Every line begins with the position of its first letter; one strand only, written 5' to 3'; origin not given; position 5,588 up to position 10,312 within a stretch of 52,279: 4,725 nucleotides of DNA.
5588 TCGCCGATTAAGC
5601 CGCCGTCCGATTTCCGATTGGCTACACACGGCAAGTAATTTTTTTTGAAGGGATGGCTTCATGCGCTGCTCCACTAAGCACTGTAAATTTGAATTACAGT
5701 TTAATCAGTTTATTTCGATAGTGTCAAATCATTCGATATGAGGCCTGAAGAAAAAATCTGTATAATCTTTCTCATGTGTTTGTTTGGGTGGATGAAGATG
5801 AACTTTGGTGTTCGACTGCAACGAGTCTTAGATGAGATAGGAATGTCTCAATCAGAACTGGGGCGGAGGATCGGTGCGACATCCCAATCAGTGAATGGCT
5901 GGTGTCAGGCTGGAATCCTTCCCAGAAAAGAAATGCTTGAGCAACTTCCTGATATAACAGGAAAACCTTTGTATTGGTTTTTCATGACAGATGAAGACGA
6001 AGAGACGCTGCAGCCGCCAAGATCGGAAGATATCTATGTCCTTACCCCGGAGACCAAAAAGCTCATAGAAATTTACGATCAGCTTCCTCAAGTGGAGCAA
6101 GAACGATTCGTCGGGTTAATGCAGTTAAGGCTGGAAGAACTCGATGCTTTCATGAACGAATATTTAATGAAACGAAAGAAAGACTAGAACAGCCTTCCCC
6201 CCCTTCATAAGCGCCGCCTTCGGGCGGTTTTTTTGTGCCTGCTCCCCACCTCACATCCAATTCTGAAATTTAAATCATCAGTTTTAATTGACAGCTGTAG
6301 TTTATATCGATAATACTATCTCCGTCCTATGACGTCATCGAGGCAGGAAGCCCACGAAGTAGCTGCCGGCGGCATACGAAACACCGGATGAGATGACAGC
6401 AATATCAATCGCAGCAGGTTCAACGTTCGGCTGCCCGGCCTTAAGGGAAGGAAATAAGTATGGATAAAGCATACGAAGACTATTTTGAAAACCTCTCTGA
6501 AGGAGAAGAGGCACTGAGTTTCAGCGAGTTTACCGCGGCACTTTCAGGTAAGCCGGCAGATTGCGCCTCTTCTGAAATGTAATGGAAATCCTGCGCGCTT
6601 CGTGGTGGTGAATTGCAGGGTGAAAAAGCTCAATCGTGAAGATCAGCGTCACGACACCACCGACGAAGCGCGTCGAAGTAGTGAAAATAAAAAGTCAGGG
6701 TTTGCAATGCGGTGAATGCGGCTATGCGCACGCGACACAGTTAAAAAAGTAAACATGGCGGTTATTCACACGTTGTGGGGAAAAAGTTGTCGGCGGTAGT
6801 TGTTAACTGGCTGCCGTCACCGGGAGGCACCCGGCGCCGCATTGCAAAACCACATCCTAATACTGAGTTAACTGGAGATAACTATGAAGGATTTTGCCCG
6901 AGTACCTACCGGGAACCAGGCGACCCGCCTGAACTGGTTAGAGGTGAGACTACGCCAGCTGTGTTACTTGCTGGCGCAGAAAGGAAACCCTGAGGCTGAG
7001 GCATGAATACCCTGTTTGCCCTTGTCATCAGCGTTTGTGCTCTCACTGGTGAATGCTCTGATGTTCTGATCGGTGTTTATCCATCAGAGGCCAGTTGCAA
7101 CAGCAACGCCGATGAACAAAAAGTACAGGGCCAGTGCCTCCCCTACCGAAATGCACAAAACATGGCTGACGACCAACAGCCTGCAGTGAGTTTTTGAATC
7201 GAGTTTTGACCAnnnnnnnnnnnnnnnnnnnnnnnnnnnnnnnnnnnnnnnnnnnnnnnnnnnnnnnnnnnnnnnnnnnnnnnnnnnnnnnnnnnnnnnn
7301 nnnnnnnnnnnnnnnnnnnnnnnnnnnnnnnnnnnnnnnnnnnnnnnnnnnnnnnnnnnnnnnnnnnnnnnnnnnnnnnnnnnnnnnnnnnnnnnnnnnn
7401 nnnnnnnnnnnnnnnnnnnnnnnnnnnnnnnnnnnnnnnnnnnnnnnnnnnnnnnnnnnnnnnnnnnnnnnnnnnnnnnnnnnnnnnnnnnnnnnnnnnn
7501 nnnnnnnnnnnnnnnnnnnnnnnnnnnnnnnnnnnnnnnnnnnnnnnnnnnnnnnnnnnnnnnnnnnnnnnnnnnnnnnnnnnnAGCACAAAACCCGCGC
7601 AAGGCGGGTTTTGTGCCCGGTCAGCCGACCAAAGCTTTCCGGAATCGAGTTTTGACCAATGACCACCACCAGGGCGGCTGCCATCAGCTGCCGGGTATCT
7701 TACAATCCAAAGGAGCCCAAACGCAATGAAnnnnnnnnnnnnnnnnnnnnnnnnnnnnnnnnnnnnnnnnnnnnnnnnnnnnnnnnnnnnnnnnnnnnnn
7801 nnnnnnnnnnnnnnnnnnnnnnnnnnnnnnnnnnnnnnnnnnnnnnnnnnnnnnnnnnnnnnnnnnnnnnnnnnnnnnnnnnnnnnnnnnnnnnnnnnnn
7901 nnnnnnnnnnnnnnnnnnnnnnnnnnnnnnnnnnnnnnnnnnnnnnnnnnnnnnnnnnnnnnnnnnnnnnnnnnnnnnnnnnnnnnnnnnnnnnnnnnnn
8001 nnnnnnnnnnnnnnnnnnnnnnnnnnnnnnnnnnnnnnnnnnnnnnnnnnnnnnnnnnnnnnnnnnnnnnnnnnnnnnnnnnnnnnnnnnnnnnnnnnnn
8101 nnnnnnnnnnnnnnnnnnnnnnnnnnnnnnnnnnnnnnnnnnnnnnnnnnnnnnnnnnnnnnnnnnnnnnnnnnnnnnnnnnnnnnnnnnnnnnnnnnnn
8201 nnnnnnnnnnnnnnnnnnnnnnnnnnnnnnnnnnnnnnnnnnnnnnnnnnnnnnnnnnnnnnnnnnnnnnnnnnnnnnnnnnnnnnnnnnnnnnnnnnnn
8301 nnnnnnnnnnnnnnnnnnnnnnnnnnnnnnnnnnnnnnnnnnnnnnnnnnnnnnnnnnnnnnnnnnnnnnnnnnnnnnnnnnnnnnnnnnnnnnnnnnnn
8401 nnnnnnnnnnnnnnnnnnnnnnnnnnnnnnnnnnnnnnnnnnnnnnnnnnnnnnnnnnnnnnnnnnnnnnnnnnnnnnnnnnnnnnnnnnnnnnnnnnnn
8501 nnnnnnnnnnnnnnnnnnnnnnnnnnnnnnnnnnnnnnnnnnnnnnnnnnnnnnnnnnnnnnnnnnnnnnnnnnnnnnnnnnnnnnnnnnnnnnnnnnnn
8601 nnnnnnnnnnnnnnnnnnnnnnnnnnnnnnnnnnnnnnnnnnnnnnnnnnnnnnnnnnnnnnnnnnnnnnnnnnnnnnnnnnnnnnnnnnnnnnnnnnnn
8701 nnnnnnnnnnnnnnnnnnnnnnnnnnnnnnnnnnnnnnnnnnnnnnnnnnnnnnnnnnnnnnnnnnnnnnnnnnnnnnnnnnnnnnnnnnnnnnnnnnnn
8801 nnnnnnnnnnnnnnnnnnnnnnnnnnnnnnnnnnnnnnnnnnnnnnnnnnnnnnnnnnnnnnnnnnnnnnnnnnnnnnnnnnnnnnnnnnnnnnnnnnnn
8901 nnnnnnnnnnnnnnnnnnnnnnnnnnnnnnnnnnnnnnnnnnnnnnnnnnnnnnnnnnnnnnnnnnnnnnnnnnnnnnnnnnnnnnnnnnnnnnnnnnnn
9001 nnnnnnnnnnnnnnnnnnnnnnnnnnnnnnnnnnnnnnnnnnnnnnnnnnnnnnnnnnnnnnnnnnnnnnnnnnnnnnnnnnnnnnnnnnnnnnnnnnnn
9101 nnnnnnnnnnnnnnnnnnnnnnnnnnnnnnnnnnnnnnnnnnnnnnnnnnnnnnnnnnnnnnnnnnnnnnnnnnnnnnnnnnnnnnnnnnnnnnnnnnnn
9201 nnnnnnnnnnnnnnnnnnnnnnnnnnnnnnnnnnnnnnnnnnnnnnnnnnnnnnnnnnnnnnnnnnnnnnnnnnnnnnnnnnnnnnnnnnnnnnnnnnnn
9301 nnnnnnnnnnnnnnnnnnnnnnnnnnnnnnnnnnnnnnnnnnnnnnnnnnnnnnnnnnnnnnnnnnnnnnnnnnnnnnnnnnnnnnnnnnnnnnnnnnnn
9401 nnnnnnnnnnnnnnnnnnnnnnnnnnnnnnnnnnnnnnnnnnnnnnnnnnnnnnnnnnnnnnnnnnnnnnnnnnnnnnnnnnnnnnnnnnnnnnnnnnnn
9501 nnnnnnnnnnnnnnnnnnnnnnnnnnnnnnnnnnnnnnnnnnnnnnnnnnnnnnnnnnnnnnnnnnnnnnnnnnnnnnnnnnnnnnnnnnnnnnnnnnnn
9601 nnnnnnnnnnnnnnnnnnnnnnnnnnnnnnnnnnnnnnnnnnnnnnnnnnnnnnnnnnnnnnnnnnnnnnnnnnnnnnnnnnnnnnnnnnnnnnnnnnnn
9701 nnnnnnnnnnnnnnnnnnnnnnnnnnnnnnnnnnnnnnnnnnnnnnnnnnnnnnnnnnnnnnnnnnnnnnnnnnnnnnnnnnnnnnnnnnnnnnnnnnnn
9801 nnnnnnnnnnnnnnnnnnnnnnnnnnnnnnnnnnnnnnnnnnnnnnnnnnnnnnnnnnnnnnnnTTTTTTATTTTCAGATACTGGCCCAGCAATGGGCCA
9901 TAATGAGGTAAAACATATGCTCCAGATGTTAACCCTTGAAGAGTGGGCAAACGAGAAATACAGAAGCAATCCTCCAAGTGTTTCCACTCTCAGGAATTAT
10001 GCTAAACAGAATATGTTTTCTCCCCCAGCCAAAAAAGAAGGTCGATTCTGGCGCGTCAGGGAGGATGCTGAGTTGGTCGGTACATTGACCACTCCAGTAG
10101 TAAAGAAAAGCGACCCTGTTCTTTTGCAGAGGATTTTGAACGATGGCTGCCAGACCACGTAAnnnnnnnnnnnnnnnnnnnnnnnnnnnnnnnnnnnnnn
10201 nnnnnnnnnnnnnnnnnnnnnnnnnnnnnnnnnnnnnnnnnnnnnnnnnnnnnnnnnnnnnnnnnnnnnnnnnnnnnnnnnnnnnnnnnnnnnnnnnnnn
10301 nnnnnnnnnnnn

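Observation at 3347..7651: Recurring 15-19-bp motif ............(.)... positioned exactly at start codons of four early genes, two copies identical and flanking the Rrf2-like gene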

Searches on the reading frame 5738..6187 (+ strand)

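Call 25: search_protein_families(library=pfam, proteins=[window:5738-6187:+], max_evalue=0.01)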
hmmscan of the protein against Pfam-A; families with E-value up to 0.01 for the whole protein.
window:5738-6187:+ (149 aa): 3 families
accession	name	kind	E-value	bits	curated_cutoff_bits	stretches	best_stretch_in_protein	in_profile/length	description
PF01381.28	HTH_3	-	5e-05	23.7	23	1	28-81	2-55/55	Helix-turn-helix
PF13560.12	HTH_31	-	0.0013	19.5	27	1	23-73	2-53/64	Helix-turn-helix domain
PF13443.12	HTH_26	-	0.0056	17.3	22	0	26-57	1-32/63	Cro/C1-type HTH DNA-binding domain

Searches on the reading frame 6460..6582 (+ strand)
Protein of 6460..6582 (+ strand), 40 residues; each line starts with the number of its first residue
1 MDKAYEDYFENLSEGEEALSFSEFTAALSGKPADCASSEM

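Call 58: search_protein_families(library=pfam, proteins=[window:6460-6582:+], max_evalue=0.01)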
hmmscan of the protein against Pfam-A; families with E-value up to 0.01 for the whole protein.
window:6460-6582:+ (40 aa): 0 families

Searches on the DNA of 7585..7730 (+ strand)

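Call 39: search_dna_similar(query=window:7585-7730:+, collection=ecoli_genomes, mode=distant, max_rows=25, rows=spread)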
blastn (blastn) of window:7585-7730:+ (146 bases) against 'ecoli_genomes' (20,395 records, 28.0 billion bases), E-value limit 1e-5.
Records with a match: 1; places in all: 1; records where one place covers at least 80% of the query: 1.
Genomes with a match: 1 of 5426; with a place that covers at least 80% of the query: 1. Places per genome that has any: lowest 1, median 1, highest 1. On chromosomes: 1 places; on plasmids: 0.
Best place of each record, by identity: 90-95% 1.
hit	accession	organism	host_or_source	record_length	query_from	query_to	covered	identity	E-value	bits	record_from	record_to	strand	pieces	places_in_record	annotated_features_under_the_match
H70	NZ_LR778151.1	Escherichia coli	water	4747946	1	144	99%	90.3%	4e-46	192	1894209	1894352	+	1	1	exonuclease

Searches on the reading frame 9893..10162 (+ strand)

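Call 58: search_protein_families(library=pfam, proteins=[window:9893-10162:+], max_evalue=0.01)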
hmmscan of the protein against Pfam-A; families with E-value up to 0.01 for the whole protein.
window:9893-10162:+ (89 aa): 3 families
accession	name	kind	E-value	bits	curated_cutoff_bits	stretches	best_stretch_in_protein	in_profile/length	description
PF07825.17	Exc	-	1.9e-10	41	23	1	13-83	3-71/77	Excisionase-like protein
PF11453.13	DUF2950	-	0.00024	20.8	20.2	1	1-60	109-166/274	Protein of unknown function (DUF2950)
PF00376.29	MerR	-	0.0053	17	28.2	1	29-54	12-37/38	MerR family regulatory protein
